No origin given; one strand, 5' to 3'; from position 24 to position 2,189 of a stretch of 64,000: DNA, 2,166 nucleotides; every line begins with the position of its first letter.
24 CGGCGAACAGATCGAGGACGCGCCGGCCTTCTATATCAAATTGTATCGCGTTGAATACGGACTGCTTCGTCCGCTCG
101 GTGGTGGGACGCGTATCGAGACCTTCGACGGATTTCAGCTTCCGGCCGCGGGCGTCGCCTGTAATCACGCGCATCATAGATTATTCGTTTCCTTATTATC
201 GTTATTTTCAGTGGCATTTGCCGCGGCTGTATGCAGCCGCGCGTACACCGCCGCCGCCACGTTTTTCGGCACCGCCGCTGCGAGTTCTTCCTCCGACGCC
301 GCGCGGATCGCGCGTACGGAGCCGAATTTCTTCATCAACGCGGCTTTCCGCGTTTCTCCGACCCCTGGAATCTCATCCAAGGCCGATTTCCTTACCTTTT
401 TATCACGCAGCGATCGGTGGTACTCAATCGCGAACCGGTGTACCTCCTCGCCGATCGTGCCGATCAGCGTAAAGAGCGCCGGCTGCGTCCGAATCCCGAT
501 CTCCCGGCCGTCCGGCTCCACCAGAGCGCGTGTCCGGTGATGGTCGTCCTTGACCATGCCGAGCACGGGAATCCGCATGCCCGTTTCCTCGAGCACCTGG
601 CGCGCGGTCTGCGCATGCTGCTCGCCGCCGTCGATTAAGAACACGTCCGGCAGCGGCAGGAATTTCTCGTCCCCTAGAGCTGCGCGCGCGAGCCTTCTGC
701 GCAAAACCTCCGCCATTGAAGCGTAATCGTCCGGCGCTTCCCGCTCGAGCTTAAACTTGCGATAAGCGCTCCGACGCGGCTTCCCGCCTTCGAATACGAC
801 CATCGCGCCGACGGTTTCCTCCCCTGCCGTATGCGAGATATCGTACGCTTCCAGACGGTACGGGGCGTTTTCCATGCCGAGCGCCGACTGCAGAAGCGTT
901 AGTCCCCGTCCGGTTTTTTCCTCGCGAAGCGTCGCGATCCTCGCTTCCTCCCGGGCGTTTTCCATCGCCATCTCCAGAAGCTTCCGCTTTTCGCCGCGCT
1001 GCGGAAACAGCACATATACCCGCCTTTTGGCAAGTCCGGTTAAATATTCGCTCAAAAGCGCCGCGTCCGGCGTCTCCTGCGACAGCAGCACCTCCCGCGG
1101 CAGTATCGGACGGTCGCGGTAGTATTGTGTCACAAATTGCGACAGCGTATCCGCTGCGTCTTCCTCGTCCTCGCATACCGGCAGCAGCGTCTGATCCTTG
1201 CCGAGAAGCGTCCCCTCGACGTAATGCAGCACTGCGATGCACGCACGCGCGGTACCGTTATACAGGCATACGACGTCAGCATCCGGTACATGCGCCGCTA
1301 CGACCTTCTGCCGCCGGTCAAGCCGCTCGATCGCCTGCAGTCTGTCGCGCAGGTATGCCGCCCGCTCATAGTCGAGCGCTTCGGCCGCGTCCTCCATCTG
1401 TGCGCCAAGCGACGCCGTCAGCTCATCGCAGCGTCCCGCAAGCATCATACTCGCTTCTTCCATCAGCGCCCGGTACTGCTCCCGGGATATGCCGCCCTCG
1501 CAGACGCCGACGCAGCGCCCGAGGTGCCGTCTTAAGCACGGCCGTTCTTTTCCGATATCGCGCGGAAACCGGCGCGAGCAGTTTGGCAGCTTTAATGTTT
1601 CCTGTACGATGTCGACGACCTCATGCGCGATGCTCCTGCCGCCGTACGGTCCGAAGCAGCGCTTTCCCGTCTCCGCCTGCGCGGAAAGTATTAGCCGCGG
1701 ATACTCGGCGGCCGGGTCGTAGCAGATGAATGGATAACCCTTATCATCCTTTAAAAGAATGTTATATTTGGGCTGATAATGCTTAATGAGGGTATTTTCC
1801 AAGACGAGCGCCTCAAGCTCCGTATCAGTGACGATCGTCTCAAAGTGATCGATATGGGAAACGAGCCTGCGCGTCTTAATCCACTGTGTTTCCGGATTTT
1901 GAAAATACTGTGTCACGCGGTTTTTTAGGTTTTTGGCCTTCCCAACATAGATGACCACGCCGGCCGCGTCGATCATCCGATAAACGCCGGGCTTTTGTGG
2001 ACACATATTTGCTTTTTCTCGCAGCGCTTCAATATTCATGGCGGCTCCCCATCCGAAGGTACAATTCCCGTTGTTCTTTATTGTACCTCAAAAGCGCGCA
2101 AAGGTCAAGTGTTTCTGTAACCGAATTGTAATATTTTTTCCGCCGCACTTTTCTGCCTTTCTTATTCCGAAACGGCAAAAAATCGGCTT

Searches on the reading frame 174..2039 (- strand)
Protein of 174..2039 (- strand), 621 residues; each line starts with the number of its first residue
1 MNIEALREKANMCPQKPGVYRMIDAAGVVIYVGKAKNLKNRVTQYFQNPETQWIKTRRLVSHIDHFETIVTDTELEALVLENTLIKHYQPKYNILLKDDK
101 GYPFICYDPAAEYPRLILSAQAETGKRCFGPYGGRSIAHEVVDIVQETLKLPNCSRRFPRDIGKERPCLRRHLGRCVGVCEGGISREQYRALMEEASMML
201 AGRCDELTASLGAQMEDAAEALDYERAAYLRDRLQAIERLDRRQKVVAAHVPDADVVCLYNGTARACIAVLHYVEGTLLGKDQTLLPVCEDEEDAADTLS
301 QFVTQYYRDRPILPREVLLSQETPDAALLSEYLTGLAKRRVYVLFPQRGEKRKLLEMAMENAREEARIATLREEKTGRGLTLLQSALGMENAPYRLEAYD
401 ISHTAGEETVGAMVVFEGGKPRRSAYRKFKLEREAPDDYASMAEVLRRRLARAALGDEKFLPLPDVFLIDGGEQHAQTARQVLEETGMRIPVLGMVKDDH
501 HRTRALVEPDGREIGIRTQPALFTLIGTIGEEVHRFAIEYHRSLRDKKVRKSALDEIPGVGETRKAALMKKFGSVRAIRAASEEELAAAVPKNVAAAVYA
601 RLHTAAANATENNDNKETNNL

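Call 5: search_protein_families(library=pfam, proteins=[window:174-2039:-], max_evalue=0.01)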
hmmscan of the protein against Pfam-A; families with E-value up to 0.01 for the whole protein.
window:174-2039:- (621 aa): 6 families
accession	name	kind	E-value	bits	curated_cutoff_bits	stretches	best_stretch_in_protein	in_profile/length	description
PF08459.17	UvrC_RNaseH_dom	-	2.5e-47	161.1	22.3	1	384-538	1-159/159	UvrC RNAse H endonuclease domain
PF22920.2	UvrC_RNaseH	-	4.9e-30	104.2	24.3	1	253-365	1-112/116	UvrC Ribonuclease H-like domain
PF01541.30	GIY-YIG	-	4.3e-10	40.2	22.6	1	17-93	2-78/78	GIY-YIG catalytic domain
PF02151.25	UVR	-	2.5e-08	33.9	21.5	1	209-239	5-35/36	UvrB/uvrC motif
PF14520.12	HHH_5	-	7.2e-05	23.6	27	1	553-590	3-43/57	Helix-hairpin-helix domain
PF12826.13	HHH_2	-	7.7e-05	23.2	27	1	557-600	8-53/64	Helix-hairpin-helix motif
